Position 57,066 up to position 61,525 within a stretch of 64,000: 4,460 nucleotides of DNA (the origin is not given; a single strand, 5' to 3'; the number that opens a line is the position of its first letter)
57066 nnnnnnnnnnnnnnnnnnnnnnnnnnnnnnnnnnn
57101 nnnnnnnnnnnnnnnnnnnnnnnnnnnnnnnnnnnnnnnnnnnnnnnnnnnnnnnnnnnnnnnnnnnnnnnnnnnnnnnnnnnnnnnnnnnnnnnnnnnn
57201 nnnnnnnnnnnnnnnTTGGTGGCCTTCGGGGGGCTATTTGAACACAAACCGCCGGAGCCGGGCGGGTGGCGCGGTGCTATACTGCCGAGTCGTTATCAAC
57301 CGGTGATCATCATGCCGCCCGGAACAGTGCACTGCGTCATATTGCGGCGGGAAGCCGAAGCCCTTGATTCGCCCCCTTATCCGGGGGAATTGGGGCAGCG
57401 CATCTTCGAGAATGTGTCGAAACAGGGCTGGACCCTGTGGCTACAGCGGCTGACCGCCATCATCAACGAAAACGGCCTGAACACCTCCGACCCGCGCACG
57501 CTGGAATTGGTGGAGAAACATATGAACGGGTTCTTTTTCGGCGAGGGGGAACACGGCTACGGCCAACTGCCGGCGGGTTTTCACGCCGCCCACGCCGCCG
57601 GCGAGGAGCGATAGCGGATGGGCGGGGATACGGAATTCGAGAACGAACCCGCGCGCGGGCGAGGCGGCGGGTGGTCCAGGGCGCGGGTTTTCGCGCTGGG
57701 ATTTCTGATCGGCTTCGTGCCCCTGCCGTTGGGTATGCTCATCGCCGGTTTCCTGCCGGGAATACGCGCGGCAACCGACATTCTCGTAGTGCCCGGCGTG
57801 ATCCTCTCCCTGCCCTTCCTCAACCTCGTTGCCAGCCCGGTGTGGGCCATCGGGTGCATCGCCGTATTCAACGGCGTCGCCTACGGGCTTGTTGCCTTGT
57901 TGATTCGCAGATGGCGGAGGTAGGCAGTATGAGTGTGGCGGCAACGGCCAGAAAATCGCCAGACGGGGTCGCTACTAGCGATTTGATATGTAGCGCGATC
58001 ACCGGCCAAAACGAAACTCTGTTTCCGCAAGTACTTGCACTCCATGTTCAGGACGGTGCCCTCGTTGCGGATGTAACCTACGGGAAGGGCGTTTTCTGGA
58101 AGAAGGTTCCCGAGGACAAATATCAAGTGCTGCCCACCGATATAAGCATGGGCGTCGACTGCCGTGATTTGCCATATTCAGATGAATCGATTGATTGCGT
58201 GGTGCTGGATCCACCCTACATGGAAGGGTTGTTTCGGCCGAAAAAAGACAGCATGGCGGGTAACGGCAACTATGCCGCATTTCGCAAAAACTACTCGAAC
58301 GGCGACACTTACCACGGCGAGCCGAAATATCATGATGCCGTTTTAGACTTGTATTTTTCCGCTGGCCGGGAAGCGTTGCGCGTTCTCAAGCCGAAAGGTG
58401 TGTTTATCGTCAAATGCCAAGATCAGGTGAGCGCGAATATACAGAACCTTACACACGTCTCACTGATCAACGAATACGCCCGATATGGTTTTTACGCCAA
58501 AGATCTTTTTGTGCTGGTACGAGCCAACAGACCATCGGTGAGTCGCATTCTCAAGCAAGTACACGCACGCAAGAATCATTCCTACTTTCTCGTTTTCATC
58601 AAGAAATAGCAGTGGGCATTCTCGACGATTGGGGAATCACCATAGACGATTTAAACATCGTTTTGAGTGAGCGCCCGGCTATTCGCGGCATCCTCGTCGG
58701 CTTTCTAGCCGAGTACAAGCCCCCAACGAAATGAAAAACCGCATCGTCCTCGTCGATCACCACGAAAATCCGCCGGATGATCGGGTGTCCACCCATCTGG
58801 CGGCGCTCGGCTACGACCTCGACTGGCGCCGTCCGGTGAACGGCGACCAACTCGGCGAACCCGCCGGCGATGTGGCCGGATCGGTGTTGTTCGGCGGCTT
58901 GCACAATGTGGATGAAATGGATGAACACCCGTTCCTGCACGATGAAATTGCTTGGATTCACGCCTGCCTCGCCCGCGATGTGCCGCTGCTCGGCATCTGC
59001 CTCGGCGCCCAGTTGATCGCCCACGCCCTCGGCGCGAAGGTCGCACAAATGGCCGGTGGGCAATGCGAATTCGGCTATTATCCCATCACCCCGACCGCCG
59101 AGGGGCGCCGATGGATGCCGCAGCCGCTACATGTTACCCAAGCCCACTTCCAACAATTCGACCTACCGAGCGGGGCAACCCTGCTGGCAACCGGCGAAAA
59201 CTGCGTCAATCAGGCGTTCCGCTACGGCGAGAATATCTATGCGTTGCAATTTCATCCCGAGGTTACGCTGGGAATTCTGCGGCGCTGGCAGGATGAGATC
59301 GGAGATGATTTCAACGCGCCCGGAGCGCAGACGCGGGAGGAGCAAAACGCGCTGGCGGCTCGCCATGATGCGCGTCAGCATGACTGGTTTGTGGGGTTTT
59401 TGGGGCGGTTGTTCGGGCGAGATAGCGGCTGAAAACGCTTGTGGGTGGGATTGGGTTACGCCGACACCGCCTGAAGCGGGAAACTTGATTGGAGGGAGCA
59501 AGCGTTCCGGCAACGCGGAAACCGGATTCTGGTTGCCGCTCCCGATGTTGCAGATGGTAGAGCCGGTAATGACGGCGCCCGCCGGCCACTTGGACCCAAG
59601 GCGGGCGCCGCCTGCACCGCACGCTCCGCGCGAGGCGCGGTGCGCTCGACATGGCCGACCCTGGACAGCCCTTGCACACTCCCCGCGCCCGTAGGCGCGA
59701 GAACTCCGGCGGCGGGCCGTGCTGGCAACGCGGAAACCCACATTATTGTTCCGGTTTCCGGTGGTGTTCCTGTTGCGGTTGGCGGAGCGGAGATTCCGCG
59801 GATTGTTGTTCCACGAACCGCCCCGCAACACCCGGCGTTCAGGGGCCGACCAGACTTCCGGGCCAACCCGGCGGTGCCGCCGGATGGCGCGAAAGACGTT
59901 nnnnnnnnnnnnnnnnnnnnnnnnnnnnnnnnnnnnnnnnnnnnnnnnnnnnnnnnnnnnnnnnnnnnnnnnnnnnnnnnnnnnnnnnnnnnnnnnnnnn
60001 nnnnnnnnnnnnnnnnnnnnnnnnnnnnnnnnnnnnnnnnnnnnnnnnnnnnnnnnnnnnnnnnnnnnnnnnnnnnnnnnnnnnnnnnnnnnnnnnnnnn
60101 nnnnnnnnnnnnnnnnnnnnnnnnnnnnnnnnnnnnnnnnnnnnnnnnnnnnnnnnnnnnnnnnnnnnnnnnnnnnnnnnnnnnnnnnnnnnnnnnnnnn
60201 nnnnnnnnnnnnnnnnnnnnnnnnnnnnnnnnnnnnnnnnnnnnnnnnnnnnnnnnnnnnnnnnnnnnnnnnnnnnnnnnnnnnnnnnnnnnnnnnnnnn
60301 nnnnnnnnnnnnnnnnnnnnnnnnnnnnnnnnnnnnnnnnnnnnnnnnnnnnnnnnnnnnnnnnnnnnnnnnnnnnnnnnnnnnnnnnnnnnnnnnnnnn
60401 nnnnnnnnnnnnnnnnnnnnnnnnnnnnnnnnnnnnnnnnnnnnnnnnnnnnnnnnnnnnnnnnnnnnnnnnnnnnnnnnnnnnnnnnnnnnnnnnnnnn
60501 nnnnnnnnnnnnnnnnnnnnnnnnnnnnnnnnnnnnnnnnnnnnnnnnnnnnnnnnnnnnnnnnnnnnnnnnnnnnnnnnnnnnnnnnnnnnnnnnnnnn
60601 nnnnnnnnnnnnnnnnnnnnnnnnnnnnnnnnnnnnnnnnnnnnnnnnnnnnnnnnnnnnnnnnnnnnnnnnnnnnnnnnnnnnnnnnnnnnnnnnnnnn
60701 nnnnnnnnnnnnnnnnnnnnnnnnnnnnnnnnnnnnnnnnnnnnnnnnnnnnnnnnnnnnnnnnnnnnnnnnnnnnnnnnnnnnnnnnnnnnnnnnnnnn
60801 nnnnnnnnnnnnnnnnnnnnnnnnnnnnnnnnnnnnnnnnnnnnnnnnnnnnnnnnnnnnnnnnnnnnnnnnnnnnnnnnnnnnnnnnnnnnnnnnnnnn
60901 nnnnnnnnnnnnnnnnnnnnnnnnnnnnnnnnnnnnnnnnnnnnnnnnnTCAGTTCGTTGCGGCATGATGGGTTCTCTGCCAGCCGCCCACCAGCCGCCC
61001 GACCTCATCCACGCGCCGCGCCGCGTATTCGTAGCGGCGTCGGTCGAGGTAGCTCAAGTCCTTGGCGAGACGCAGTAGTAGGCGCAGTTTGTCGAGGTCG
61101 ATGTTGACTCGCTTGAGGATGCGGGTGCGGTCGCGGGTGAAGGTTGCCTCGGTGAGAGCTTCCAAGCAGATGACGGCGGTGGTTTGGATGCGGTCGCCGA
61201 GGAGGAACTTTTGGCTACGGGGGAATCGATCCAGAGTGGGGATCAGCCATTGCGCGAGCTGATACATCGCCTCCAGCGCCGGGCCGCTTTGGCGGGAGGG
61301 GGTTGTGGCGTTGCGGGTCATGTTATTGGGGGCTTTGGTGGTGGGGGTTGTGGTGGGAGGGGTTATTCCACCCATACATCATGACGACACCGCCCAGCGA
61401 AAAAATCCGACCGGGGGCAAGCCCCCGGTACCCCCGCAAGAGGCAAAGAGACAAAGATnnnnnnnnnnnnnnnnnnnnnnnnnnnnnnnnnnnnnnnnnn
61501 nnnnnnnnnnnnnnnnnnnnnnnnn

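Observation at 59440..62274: Complete diversity-generating retroelement with an unusual RT-then-TR layout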

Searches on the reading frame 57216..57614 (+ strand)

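Call 15: search_protein_families(library=pfam, proteins=[window:57216-57614:+], max_evalue=0.001)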
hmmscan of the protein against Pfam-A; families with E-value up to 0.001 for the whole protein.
window:57216-57614:+ (132 aa): 1 family
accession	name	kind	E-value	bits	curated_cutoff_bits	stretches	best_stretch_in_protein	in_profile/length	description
PF04362.19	Iron_traffic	-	3.8e-27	94.3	27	1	37-113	4-80/88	Bacterial Fe(2+) trafficking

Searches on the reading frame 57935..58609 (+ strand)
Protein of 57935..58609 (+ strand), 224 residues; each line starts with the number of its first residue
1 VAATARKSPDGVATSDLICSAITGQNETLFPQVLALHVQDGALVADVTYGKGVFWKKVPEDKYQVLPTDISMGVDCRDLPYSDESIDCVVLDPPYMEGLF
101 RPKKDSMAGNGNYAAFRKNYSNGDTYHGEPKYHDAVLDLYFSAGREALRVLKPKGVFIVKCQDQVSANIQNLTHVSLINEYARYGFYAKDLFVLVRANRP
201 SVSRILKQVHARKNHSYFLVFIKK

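Call 15: search_protein_families(library=pfam, proteins=[window:57935-58609:+], max_evalue=0.001)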
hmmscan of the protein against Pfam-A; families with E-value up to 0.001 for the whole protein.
window:57935-58609:+ (224 aa): 1 family
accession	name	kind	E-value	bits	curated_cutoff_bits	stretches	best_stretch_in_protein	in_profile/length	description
PF01555.25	N6_N4_Mtase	-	7.1e-08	33.1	26.7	1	86-223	1-106/221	DNA methylase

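Call 57: search_protein_families(library=phrogs, proteins=[window:57935-58609:+], max_evalue=0.001)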
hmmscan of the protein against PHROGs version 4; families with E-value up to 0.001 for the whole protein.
window:57935-58609:+ (224 aa): 4 families
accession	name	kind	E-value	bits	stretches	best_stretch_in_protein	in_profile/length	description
phrog_24333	-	other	1.3e-68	231.9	1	4-223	18-226/238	DNA methyltransferase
phrog_67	-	other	1.7e-07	31.7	1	75-167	130-201/743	DNA methyltransferase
phrog_954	-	other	3.9e-07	30.5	0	72-97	97-122/229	DNA methyltransferase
phrog_6025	-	other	4.3e-06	27.5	0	82-119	27-64/192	DNA methyltransferase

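Call 73: search_protein_families(library=padloc, proteins=[window:57935-58609:+], max_evalue=0.001)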
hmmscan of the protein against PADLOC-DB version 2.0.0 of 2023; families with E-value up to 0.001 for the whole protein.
window:57935-58609:+ (224 aa): 3 families
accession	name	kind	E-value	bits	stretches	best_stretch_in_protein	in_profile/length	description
PDLC03288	MTase_II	-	8.9e-06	23.7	1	73-165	55-129/169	Type II methyltransferase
PDLC03730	oMTase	-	9.4e-05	20.8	0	72-163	48-120/153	orphan methyltransferase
PDLC04134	mad2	-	0.00021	18.2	1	75-182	347-426/492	mads_2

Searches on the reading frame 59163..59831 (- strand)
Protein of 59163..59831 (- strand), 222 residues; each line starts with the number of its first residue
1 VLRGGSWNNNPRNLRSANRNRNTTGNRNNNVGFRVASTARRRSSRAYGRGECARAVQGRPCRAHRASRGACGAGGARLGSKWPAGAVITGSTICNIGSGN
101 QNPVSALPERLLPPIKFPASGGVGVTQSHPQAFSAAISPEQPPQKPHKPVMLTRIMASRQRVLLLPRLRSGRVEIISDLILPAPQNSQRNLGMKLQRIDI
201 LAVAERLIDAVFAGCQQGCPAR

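Call 5: search_protein_families(library=pfam, proteins=[window:59163-59831:-], max_evalue=0.01)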
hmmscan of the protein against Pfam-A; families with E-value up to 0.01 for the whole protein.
window:59163-59831:- (222 aa): 1 family
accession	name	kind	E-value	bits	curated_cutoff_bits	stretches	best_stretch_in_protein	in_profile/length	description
PF03781.23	FGE-sulfatase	-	0.00029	21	23.3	1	2-36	217-254/255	Sulfatase-modifying factor enzyme 1-like domain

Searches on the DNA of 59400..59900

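Call 70: search_rna_families(source=window, start=59400, end=59900, threshold=evalue, max_evalue=1)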
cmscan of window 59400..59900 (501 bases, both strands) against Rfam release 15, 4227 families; matches with E-value up to 1: 1.
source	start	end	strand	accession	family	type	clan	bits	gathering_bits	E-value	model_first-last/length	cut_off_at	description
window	59574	59609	-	RF01836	weev_FSE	Cis-reg; frameshift_element;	-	21.8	40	0.58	1-27/27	no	ribosomal frameshift site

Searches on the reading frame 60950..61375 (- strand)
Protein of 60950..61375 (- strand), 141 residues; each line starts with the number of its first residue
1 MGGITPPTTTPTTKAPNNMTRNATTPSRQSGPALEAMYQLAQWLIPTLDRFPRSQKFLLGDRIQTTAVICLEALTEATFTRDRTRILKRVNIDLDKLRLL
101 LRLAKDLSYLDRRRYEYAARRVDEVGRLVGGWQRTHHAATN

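Call 5: search_protein_families(library=pfam, proteins=[window:60950-61375:-], max_evalue=0.01)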
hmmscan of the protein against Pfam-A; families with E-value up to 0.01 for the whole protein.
window:60950-61375:- (141 aa): 2 families
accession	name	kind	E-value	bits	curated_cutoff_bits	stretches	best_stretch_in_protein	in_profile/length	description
PF22296.2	bAvd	-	6.6e-20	72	40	1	37-134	7-105/107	bAvd-like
PF05635.17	23S_rRNA_IVP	-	0.00051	20.7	33.8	1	37-129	9-104/106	23S rRNA-intervening sequence protein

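Call 6: search_protein_families(library=ncbifam, proteins=[window:60950-61375:-], max_evalue=0.01)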
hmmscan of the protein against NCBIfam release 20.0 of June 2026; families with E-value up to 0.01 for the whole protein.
window:60950-61375:- (141 aa): 1 family
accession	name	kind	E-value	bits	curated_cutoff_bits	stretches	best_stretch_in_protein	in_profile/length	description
NF033474.1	DivGenRetAVD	equivalog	7.2e-29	100.2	80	1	34-133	4-103/104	diversity-generating retroelement protein Avd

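Call 10: search_solved_structures(query=window:60950-61375:-, max_evalue=0.1)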
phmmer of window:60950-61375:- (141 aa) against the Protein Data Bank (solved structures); distinct sequences matched with E-value up to 0.1: 0.

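Call 57: search_protein_families(library=phrogs, proteins=[window:60950-61375:-], max_evalue=0.001)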
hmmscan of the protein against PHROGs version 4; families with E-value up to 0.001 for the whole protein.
window:60950-61375:- (141 aa): 1 family
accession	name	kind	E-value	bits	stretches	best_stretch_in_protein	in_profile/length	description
phrog_3206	-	DNA, RNA and nucleotide metabolism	8.5e-24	84.9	1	34-138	19-126/154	Avd protein of DGR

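Call 73: search_protein_families(library=padloc, proteins=[window:60950-61375:-], max_evalue=0.001)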
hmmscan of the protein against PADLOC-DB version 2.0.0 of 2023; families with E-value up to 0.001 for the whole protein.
window:60950-61375:- (141 aa): 0 families
